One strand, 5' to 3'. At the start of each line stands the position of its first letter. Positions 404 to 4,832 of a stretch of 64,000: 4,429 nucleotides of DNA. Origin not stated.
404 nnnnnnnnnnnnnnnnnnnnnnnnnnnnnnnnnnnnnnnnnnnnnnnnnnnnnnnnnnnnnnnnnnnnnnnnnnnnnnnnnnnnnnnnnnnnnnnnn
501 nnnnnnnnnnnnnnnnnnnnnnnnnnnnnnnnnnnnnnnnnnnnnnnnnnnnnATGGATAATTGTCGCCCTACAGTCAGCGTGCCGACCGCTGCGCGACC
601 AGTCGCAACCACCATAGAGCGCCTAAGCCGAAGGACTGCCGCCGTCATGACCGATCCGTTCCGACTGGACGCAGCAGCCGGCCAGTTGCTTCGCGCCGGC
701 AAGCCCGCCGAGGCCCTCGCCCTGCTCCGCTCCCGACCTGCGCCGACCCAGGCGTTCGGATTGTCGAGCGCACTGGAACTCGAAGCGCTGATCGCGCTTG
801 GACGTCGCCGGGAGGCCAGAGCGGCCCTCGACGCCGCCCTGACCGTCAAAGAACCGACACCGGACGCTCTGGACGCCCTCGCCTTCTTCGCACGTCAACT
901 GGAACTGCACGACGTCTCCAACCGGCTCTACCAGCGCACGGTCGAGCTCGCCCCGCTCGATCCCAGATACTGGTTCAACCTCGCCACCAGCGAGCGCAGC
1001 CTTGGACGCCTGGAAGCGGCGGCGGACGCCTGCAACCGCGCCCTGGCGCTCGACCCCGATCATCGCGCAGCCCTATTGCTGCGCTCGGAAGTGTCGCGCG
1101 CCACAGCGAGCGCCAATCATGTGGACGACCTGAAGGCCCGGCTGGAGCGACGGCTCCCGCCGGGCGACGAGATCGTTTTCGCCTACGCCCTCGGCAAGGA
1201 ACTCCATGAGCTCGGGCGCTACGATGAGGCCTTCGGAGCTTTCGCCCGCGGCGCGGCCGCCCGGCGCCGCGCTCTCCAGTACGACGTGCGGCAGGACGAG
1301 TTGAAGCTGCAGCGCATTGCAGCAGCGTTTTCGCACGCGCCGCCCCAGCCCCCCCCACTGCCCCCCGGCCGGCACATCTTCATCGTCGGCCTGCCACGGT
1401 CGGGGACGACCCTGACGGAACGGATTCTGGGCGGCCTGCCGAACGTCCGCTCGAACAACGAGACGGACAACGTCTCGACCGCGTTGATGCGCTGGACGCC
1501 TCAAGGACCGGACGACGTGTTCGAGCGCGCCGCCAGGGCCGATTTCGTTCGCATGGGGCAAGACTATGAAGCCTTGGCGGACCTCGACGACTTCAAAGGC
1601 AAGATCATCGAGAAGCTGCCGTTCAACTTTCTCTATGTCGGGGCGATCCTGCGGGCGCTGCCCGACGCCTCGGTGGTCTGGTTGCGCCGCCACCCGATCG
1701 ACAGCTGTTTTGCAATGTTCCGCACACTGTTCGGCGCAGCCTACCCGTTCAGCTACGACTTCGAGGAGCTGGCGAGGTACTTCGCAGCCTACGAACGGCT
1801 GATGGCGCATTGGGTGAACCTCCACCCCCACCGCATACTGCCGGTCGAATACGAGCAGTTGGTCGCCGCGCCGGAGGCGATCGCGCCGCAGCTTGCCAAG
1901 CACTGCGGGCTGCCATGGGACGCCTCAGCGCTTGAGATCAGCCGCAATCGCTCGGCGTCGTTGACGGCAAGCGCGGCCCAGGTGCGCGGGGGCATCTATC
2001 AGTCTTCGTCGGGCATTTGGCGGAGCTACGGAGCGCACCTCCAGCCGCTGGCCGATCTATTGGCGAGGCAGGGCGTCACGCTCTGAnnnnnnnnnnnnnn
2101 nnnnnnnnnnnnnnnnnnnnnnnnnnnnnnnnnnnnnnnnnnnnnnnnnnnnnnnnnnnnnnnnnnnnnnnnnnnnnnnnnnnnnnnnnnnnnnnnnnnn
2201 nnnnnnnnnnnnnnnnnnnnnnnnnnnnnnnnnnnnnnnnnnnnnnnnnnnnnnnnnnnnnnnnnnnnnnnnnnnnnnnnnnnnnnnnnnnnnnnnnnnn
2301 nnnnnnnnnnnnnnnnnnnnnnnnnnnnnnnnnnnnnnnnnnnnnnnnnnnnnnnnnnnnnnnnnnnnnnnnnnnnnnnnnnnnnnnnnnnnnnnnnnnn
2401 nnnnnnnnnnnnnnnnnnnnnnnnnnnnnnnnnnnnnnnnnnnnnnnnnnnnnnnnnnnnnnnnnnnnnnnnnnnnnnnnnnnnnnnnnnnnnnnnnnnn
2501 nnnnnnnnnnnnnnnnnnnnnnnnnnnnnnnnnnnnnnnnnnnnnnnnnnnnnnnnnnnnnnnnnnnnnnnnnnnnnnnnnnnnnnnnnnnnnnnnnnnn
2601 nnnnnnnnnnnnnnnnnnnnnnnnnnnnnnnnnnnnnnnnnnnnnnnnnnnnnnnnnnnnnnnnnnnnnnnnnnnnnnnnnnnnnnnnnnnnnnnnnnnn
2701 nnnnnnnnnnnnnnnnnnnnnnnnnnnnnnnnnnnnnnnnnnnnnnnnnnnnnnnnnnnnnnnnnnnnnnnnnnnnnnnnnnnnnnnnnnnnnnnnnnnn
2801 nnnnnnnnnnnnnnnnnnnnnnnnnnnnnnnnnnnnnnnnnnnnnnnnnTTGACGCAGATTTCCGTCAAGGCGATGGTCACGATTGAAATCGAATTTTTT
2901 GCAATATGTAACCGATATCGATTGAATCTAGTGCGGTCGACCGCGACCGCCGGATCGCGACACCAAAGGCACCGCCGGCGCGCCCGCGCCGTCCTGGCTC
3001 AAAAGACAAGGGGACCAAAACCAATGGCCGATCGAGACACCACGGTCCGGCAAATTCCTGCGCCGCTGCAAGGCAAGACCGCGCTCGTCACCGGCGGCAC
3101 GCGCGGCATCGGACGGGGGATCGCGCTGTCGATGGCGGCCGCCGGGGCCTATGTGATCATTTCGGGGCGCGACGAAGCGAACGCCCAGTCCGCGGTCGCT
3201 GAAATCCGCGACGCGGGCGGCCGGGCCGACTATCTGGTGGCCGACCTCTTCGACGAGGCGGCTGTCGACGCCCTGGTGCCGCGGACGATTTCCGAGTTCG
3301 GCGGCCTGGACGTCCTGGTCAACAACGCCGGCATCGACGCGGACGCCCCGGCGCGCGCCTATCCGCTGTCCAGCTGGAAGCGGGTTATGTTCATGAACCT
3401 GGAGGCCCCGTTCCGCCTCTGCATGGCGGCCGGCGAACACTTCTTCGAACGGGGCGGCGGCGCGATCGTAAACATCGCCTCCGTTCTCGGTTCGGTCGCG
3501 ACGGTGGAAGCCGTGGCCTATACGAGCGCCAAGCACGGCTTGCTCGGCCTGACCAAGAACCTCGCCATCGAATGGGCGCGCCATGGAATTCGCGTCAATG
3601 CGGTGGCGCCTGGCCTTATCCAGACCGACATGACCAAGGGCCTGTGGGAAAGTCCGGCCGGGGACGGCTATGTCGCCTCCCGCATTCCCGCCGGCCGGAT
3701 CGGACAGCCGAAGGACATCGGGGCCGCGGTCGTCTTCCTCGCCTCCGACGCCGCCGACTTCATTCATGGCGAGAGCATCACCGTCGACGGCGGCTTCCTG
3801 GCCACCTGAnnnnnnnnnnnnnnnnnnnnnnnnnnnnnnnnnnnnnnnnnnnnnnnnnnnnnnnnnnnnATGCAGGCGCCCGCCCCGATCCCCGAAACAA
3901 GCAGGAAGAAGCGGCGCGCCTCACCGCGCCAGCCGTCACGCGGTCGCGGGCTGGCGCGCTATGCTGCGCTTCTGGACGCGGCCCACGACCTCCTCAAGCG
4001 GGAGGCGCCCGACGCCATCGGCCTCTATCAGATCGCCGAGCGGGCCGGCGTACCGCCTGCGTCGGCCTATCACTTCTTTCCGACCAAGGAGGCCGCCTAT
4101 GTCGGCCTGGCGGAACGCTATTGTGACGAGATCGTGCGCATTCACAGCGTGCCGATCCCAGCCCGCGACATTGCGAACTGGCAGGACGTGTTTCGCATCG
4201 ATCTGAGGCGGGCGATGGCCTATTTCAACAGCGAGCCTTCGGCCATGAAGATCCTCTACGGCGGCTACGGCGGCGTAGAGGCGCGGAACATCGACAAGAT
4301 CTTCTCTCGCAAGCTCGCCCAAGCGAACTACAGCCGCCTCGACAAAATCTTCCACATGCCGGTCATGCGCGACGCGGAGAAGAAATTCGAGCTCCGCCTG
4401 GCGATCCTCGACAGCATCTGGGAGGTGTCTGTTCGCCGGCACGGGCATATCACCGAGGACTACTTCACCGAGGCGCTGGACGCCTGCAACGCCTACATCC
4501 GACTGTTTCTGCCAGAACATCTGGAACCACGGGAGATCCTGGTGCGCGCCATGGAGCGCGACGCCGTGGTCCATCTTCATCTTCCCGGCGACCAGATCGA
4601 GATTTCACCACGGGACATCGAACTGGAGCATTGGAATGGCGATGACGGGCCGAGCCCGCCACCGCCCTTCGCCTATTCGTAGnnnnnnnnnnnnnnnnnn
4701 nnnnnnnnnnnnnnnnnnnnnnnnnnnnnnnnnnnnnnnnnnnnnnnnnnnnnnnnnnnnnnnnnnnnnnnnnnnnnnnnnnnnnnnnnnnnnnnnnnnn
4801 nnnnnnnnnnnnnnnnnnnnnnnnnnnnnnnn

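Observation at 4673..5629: Fungal-type (R)-selective amine transaminase in a bacterial catabolic island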

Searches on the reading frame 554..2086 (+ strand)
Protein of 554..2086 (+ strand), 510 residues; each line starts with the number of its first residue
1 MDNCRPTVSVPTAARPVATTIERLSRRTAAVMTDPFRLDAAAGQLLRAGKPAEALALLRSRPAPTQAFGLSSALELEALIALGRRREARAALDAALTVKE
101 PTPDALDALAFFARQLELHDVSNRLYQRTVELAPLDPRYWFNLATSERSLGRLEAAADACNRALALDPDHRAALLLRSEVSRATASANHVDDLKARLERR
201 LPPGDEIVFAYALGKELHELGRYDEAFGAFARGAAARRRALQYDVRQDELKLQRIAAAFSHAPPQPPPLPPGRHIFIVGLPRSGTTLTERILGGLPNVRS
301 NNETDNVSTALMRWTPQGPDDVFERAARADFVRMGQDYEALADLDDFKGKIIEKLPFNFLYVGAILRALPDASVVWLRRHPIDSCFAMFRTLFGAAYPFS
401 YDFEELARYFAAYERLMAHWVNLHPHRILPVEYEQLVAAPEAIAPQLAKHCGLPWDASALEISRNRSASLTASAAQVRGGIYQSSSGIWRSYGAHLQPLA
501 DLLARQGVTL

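Call 8: search_protein_families(library=pfam, proteins=[window:554-2086:+], max_evalue=0.00001)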
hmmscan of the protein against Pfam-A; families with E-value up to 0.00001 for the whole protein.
window:554-2086:+ (510 aa): 8 families
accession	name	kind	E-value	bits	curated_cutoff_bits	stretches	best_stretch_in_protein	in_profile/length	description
PF13469.12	Sulfotransfer_3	-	6.6e-43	147.9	27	1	275-456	2-215/216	Sulfotransferase family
PF13432.12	TPR_16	-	1.3e-09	38.7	32.7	1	117-169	11-63/65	Tetratricopeptide repeat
PF13181.12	TPR_8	-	1.7e-09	37.5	25.7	0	138-170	2-34/34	Tetratricopeptide repeat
PF00515.34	TPR_1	-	4.4e-09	36.2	27.8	1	138-170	2-34/34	Tetratricopeptide repeat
PF07719.23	TPR_2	-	1.2e-08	34.8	27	1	137-170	1-34/34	Tetratricopeptide repeat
PF13428.12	TPR_14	-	5.8e-07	30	23.5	0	143-177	7-41/44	Tetratricopeptide repeat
PF00685.33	Sulfotransfer_1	-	9.6e-07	28.9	22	1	273-462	2-190/255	Sulfotransferase domain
PF13431.12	TPR_17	-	3.1e-06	27.4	24.4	0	125-156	1-32/34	Tetratricopeptide repeat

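Call 9: search_protein_families(library=ncbifam, proteins=[window:554-2086:+], max_evalue=1e-10)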
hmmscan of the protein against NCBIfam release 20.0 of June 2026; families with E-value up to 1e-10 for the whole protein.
window:554-2086:+ (510 aa): 0 families

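Call 53: find_encoding_contigs(protein=window:647-2086:+, flank=10000, max_places=3)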
Protein window:647-2086:+ (479 aa): 1 contig read that carries it; 1 place shown.
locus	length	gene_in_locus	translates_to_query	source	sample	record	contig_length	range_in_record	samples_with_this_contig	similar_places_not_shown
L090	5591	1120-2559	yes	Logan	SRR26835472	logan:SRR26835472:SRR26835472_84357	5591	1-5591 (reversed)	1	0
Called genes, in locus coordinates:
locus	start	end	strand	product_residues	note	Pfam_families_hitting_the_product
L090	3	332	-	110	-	?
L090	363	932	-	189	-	-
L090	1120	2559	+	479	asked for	PF13428:TPR_14 (faint), PF13431:TPR_17 (faint), PF13181:TPR_8 (faint), PF13432:TPR_16, PF00515:TPR_1 (weak), PF07719:TPR_2 (weak), PF00685:Sulfotransfer_1 (weak), PF13469:Sulfotransfer_3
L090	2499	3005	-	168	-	-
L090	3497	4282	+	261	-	PF23441:SDR, PF00106:adh_short, PF08659:KR, PF13561:adh_short_C2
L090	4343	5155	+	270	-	PF00440:TetR_N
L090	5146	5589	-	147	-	?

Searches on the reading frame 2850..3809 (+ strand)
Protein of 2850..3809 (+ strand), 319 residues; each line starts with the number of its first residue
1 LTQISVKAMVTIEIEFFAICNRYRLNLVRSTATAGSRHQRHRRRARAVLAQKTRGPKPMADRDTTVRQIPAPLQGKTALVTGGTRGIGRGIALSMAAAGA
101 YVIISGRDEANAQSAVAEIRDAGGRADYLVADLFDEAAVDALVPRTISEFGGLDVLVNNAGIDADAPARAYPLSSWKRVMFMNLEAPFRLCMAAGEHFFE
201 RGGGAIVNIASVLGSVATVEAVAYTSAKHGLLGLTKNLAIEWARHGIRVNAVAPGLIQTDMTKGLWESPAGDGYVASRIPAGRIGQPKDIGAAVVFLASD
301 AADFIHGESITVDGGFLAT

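Call 8: search_protein_families(library=pfam, proteins=[window:2850-3809:+], max_evalue=0.00001)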
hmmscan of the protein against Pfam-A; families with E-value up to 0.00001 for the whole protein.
window:2850-3809:+ (319 aa): 4 families
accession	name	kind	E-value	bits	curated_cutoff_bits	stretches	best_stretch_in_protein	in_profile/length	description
PF13561.12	adh_short_C2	-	6e-64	216.3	27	1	85-316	6-235/236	Enoyl-(Acyl carrier protein) reductase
PF00106.31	adh_short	-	3.3e-56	190.3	26.6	1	76-267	1-192/195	short chain dehydrogenase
PF08659.16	KR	-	1e-10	42.3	22.6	1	77-232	2-157/180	KR domain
PF23441.1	SDR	-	4.2e-09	36.6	27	1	75-316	7-255/258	SDR-like rossmann domain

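Call 9: search_protein_families(library=ncbifam, proteins=[window:2850-3809:+], max_evalue=1e-10)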
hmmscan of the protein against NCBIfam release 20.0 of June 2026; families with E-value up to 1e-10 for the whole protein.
window:2850-3809:+ (319 aa): 212 families (the best 25 are shown)
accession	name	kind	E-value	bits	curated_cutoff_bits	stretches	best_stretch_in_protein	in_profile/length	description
TIGR01832.1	kduD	equivalog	2.3e-71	240.2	338.85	1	73-318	3-247/248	2-dehydro-3-deoxy-D-gluconate 5-dehydrogenase KduD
NF005559.1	PRK07231.1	subfamily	2.9e-71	239.9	215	1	73-317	2-248/249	glucose 1-dehydrogenase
NF006070.0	PRK08213.1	subfamily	1.9e-68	230.8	279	1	73-317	10-257/259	gluconate 5-dehydrogenase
NF004818.0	PRK06172.1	equivalog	3.2e-68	229.8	336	1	73-318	5-252/253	SDR family oxidoreductase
NF004778.0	PRK06124.1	equivalog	9.3e-68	228.4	303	1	73-318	9-254/256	SDR family oxidoreductase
NF004198.0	PRK05653.1-3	equivalog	5.1e-67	225.9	296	1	73-316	5-246/248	3-oxoacyl-ACP reductase FabG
NF009466.0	PRK12826.1-2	subfamily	2.7e-66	223.6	222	1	76-316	4-244/248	3-oxoacyl-ACP reductase FabG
TIGR01830.1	3oxo_ACP_reduc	equivalog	1.8e-65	221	297.75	1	78-316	1-238/239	3-oxoacyl-[acyl-carrier-protein] reductase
NF005309.0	PRK06841.1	subfamily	1.9e-65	220.9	286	1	69-316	9-252/255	GolD/DthD family dehydrogenase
NF004197.0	PRK05653.1-1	equivalog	4.7e-63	213.1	332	1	72-317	4-247/249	3-oxoacyl-ACP reductase FabG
NF009093.0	PRK12429.1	subfamily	8.4e-63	212.1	258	1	73-318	3-258/259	3-hydroxybutyrate dehydrogenase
NF005390.0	PRK06935.1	equivalog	8.7e-63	212.1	369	1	73-318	13-257/258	2-dehydro-3-deoxy-D-gluconate 5-dehydrogenase KduD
NF005469.0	PRK07063.1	equivalog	9.9e-63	212.1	306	1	73-315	5-253/260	SDR family oxidoreductase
TIGR01963.1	PHB_DH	subfamily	2.9e-60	203.7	307.05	1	76-318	2-254/255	3-hydroxybutyrate dehydrogenase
NF052558.1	MBtsdlDhBudC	equivalog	8.5e-60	202.4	270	1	74-318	2-243/250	meso-2,3-butanediol dehydrogenase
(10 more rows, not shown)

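Call 74: search_solved_structures(query=window:3024-3809:+, max_evalue=1e-40)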
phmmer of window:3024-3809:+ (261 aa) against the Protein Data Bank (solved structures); distinct sequences matched with E-value up to 1e-40: 95 (the best 60 are shown).
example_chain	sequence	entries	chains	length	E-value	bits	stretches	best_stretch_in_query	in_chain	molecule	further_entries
6xnb_A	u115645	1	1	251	8.3e-53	182.8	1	15-260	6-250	Short chain alcohol dehydrogenase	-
4ibo_A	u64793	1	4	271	1.4e-52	182.1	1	4-260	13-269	Gluconate dehydrogenase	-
5u9p_A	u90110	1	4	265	1.5e-52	182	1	15-259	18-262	Gluconate 5-dehydrogenase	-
4j2h_A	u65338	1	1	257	2e-52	181.6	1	14-260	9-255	Short chain alcohol dehydrogenase-related dehydrogenase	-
5x8h_A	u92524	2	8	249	2.3e-52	181.4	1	15-260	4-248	Short-chain dehydrogenase reductase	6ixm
3ftp_A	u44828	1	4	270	2.8e-52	181.1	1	15-259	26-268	3-oxoacyl-[acyl-carrier protein] reductase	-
7tzp_A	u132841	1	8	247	1.2e-51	179.1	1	15-259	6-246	3-oxoacyl-ACP reductase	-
6t6n_A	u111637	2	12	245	1.9e-51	178.3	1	15-259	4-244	3-oxoacyl-[acyl-carrier protein] reductase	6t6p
4z9y_A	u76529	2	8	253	4.8e-50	173.8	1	14-260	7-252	2-deoxy-D-gluconate 3-dehydrogenase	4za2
9c5k_A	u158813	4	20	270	5.8e-50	173.5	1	15-260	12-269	Hydroxybutyrate dehydrogenase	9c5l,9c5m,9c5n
7v1q_A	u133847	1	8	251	6.9e-50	173.3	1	17-260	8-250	Alcohol Dehydrogenases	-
3uf0_A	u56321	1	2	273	1.1e-49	172.6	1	12-260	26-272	Short-chain dehydrogenase/reductase SDR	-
4hp8_A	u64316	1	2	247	1.4e-49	172.2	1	12-260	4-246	2-deoxy-D-gluconate 3-dehydrogenase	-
7v1r_A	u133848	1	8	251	4.5e-49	170.6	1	17-260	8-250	Alcohol Dehydrogenases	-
7yic_A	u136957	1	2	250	5.1e-49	170.4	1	17-260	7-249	Short chain alcohol dehydrogenase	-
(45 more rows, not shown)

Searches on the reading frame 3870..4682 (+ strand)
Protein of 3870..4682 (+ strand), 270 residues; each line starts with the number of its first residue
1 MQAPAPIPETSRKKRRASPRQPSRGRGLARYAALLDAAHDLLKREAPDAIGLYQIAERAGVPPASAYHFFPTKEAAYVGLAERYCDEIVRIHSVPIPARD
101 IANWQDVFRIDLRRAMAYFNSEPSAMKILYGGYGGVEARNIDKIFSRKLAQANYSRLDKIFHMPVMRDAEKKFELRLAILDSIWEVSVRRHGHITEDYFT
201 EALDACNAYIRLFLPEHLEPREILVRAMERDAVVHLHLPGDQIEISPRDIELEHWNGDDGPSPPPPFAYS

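Call 8: search_protein_families(library=pfam, proteins=[window:3870-4682:+], max_evalue=0.00001)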
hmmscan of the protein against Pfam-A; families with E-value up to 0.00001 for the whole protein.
window:3870-4682:+ (270 aa): 1 family
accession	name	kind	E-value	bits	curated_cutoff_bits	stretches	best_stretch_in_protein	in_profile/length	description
PF00440.29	TetR_N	-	1.6e-08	34.6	24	1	34-75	1-42/47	Bacterial regulatory proteins, tetR family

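Call 9: search_protein_families(library=ncbifam, proteins=[window:3870-4682:+], max_evalue=1e-10)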
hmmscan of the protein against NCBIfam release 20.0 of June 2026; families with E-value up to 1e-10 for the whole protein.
window:3870-4682:+ (270 aa): 0 families
